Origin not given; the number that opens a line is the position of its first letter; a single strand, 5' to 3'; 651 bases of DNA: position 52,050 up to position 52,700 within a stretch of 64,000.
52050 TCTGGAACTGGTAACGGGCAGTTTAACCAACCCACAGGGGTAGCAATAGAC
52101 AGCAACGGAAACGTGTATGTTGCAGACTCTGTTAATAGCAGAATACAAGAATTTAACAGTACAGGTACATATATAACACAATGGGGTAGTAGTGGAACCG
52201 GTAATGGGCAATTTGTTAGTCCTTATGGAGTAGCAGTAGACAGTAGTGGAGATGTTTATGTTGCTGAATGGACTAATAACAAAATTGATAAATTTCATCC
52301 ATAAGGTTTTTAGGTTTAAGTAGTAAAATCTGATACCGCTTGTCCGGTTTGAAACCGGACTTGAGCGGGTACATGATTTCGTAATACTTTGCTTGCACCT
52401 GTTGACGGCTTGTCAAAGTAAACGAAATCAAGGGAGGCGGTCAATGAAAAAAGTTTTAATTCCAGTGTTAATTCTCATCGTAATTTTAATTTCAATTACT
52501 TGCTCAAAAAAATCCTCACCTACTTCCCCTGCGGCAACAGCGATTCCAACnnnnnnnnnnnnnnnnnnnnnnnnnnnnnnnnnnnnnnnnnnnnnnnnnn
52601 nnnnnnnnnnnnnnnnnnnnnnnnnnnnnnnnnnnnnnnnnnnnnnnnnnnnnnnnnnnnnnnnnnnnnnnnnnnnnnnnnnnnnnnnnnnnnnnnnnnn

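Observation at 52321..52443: Copy B of the structured leader element, upstream of the frameshifted FGE-family gene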

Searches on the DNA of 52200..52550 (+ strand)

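Call 8: search_rna_families(source=window, start=52200, end=52550, threshold=evalue, max_evalue=10, show_alignments=3)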
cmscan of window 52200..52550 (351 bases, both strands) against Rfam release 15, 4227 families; matches with E-value up to 10: 0.
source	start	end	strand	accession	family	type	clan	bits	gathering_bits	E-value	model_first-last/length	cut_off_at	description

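Call 26: build_rna_model(alignment_id=A4, structure=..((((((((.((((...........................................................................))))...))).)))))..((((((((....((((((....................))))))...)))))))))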
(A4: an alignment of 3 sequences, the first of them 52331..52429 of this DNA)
Model R1 built from alignment A4 (3 sequences, 163 columns); structure: as given.
model positions 103; base pairs 26; branch points 1; effective number of sequences 1.3; information 0.59 bits per position. Calibrated on 0.2 Mb of random sequence (short: E-values are rough).
structure used (alignment columns):
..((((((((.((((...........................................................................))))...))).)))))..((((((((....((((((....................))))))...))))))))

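Call 27: search_with_rna_model(model_id=R1, source=window, filters=off, max_evalue=10, show_alignments=8)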
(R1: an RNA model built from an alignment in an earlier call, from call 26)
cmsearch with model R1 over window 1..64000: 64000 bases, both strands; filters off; matches with E-value up to 10: 27.
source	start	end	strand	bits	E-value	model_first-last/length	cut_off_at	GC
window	54972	55071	+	101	5.1e-25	1-103/103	no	0.49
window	52331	52429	+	100.8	5.8e-25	1-103/103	no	0.45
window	14625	14785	+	98.6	2.3e-24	1-103/103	no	0.41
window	55021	55083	-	13.2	0.19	1-103/103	no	0.41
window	54629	54729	-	11.7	0.47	1-103/103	no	0.4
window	14733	14810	-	10.7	0.89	1-103/103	no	0.4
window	30246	30286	-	10.6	0.95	58-95/103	no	0.29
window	49768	49899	+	10.5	1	1-103/103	no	0.36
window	53272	53395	+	10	1.4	1-103/103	no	0.5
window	34605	34715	-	9.7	1.6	1-103/103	no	0.31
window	32315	32452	+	9.6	1.8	1-103/103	no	0.4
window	23370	23450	+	9.3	2.1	1-103/103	no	0.28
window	48390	48492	+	8.9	2.8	1-103/103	no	0.36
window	59450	59533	+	8.7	3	1-103/103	no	0.44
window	8885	8946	-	8.6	3.4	1-103/103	no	0.39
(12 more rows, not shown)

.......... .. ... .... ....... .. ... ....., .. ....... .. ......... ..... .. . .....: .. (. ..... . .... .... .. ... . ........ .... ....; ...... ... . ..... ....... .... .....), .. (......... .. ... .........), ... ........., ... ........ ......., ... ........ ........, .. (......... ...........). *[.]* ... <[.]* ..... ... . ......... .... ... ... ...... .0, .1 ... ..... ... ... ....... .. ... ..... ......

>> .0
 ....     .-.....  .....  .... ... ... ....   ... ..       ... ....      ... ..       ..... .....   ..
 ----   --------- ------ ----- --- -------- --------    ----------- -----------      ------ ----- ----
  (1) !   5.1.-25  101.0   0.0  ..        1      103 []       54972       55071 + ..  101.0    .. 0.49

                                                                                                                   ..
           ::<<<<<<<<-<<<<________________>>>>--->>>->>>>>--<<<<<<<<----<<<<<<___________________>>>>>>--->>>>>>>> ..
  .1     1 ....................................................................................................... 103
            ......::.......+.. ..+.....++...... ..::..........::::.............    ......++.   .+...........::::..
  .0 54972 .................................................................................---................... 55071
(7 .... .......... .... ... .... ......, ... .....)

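Call 32: search_with_rna_model(model_id=R1, sources=[L001, L002, L003, L004, L005, L006, L007, L008, L009, L010, L011, L012, L013, L014, L015, L016, L017, L018, L019, L020, L021, L022, L023, L024, L025, L026, L027, L028, L029, L030, L031, L032, L033, L034, L035, L036, L037, L038, L039, L040, L041, L042, L043, L044, L045, L046, L047], max_evalue=0.01, make_alignment=true)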
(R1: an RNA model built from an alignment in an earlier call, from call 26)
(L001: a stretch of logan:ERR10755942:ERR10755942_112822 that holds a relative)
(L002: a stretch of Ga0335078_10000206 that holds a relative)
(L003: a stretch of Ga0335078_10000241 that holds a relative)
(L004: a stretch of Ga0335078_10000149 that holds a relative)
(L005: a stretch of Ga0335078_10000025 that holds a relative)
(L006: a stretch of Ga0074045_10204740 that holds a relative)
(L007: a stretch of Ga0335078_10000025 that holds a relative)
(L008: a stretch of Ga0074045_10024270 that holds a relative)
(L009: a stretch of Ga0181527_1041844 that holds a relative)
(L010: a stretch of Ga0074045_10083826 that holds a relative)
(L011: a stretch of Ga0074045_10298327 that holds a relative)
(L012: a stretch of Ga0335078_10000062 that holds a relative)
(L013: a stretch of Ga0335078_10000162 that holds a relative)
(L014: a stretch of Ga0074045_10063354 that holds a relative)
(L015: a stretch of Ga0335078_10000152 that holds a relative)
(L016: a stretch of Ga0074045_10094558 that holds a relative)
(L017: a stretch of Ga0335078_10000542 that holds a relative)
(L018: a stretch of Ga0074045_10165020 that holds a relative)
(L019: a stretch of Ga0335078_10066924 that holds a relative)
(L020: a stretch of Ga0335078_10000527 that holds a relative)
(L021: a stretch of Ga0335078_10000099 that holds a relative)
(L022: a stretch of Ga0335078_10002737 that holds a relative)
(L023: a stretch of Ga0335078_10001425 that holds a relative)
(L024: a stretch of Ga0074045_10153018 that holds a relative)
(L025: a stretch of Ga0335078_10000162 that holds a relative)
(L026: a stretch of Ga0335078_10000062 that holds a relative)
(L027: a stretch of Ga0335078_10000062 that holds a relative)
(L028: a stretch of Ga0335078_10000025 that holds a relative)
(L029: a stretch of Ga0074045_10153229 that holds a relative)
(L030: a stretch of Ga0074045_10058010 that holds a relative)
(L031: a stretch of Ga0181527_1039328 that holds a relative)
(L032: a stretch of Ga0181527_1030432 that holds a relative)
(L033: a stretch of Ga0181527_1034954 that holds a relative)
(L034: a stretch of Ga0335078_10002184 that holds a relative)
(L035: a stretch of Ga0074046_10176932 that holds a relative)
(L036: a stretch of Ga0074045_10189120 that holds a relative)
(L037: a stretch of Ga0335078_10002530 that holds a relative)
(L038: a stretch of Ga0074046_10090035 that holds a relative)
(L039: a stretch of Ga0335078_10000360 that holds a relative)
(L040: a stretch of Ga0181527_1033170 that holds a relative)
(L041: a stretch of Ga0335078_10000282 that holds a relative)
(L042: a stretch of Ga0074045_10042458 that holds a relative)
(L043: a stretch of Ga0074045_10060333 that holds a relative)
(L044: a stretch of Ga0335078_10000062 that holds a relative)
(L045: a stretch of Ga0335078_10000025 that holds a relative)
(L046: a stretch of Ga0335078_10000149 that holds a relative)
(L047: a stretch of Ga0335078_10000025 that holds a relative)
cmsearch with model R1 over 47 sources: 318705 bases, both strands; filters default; matches with E-value up to 0.01: 65.
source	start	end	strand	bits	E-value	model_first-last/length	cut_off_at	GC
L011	644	745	-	103.3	6.3e-25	1-103/103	no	0.47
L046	5817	5920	+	98.2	1.4e-23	1-103/103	no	0.47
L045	3997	4098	-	97.9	1.8e-23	1-103/103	no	0.47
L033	566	668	-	96.2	5e-23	1-103/103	no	0.5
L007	6578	6678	-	93.4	2.9e-22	1-103/103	no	0.5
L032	243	341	+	92.2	6.2e-22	1-103/103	no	0.47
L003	1280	1382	+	91.6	9e-22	1-103/103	no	0.49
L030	1368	1467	-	91.5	9.4e-22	1-103/103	no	0.51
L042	1447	1546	-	91.2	1.1e-21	1-103/103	no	0.45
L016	1047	1145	+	88.8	5e-21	1-103/103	no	0.51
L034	9007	9105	+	88.7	5.2e-21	1-103/103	no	0.48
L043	434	536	-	87.5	1.1e-20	1-103/103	no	0.49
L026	2655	2758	-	87.3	1.2e-20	1-103/103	no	0.5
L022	4287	4389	+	87.1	1.4e-20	1-103/103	no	0.49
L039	3192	3291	+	87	1.5e-20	1-103/103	no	0.47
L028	1592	1693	-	86.7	1.8e-20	1-103/103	no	0.48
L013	4830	4932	+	85.3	4.4e-20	1-103/103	no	0.52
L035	862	960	-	83.9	1e-19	1-103/103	no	0.49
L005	2387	2484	-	83.3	1.5e-19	1-103/103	no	0.49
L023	2824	2917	-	82.4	2.7e-19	1-103/103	no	0.51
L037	9984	10083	-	81.5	4.4e-19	1-103/103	no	0.52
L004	2058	2156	+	80.8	6.8e-19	1-103/103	no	0.45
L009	1337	1433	+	79.5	1.6e-18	1-103/103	no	0.46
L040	633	730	-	79.2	1.8e-18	1-103/103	no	0.49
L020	12630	12730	-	78.2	3.5e-18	1-103/103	no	0.5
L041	2464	2562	-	78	3.9e-18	1-103/103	no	0.41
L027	690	785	-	76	1.4e-17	1-103/103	no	0.47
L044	5089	5186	-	75.6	1.7e-17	1-103/103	no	0.42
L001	1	110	+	75.1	2.4e-17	14-103/103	5'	0.46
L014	1408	1505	+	74.3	3.9e-17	1-103/103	no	0.47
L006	318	417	-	73.8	5.3e-17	1-103/103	no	0.46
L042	2225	2315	-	73.6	5.7e-17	1-103/103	no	0.48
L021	1803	1898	+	71.9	1.7e-16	1-103/103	no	0.48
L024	1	96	-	71.5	2.1e-16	1-102/103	3'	0.49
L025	11429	11532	+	70.5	3.9e-16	1-103/103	no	0.48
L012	10618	10706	-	70.4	4.2e-16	1-103/103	no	0.49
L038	772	938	+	68.7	1.2e-15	1-103/103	no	0.44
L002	1580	1677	-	68.4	1.5e-15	1-103/103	no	0.49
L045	445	545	-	67.6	2.5e-15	1-103/103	no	0.46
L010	191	288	-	67.5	2.6e-15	1-103/103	no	0.42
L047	9502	9603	-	65.4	9.2e-15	1-103/103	no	0.43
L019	2952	3047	+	62.6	5.4e-14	1-103/103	no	0.47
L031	1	88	+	62.5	5.6e-14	11-103/103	5'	0.51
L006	126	224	-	60.9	1.5e-13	1-103/103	no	0.48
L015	5022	5118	-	60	2.6e-13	1-103/103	no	0.42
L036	1064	1158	+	59.3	4.2e-13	1-103/103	no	0.53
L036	961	1063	+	58.9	5.2e-13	1-103/103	no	0.48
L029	574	734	+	58.1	8.3e-13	1-103/103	no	0.39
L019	2851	2947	+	57.4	1.3e-12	1-103/103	no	0.43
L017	780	879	+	57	1.7e-12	1-103/103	no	0.47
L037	7446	7545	-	55.8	3.5e-12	1-103/103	no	0.5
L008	1144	1311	-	55.1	5.3e-12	1-103/103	no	0.4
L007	9600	9699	-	54.2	9.3e-12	1-103/103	no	0.52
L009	1435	1532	+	53.2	1.7e-11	1-103/103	no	0.52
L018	128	223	+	52.5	2.7e-11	1-103/103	no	0.47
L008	4240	4339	-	51.2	5.9e-11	1-103/103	no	0.53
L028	6495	6577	-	50.4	9.8e-11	17-103/103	5'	0.46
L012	4614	4779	-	46.8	9.4e-10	1-103/103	no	0.48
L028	1495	1591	-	45.5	2.1e-09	1-103/103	no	0.45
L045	5662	5759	-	42.5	1.3e-08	1-103/103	no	0.41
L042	1574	1672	+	35.7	9e-07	1-103/103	no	0.43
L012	10916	11011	-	35.1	1.3e-06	1-103/103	no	0.47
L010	321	408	-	34.2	2.3e-06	1-103/103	no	0.39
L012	10790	10860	-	30.9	1.7e-05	1-103/103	no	0.54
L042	1622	1714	-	29.6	3.8e-05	1-103/103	no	0.43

Alignment A5: 65 matches aligned to the model, 308 columns, each read 5' to 3' on its own strand. Consensus structure (alignment columns), stored with it:
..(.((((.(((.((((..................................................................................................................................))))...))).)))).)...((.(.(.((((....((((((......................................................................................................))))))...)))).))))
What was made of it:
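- There are 65 covariance-model hits at E<0.01 (call 32). Tandem arrangements occur, as with some riboswitches (call 32). There are many copies next to unrelated genes, and tandem copies (call 32).
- Tried and rejected: In L009 and L028 the distal copy scores higher (call 32).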

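Call 37: search_with_rna_model(model_id=R1, sources=[L048, L050, L053, L060, L079], max_evalue=1, show_alignments=4)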
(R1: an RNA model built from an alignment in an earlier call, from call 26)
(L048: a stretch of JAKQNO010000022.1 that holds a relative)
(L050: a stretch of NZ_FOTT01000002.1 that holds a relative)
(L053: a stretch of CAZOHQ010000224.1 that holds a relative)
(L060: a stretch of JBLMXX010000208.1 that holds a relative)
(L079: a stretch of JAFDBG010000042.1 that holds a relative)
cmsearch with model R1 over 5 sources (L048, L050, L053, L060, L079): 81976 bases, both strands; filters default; matches with E-value up to 1: 0.
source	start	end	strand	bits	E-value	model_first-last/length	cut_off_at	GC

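Call 51: build_rna_model(alignment_id=A5)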
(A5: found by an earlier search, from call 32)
Model R2 built from alignment A5 (65 sequences, 308 columns); structure: stored with the alignment.
model positions 103; base pairs 26; branch points 1; effective number of sequences 3.11; information 0.59 bits per position. Calibrated on 0.2 Mb of random sequence (short: E-values are rough).
structure used (alignment columns):
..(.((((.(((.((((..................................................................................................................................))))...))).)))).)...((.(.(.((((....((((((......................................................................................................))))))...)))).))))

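Call 52: search_with_rna_model(model_id=R2, source=window, filters=off, max_evalue=1, show_alignments=6)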
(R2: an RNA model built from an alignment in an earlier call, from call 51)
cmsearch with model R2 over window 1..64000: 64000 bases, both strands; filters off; matches with E-value up to 1: 5.
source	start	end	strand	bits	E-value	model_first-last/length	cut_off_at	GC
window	54972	55071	+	96.8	3.4e-19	1-103/103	no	0.49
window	52331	52429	+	95.6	6.1e-19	1-103/103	no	0.45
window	14625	14785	+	77.3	6.3e-15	1-103/103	no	0.41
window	54914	55020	-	14.2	0.42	1-103/103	no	0.4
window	36760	36888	+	14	0.47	1-103/103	no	0.42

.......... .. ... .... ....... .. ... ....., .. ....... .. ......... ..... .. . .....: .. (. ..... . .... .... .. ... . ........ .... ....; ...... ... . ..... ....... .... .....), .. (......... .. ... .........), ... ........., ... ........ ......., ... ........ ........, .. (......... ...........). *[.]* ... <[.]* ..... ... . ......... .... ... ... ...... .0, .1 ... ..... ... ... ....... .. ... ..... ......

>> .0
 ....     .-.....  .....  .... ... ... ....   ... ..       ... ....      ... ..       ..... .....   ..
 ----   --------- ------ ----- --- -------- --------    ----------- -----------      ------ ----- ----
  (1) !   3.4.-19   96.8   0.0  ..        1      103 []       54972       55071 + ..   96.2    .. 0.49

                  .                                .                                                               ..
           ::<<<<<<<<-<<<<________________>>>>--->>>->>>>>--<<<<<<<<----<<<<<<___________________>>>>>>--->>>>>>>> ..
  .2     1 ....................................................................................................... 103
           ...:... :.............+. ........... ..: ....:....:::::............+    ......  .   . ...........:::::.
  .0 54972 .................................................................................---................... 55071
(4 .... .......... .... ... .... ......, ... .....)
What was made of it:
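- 52331..52429 (+): Leader element (LE) copy B. P1 runs 52334-52371 and comprises the base UACC/GGUA, a conserved asymmetric internal loop, the helix GUCC/GGAC and the cap GGUUUGAAACC. P2 runs 52375-52429 and comprises an 8-bp outer stem, the AAUA/UAA internal loop, an inner helix CUUUG/CAAAG and a loop containing CCUGUUGACG. Scores 95.6 bits with the independent model R2 (call 52).
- Checked: The next best window hit scores 14 bits (call 52).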
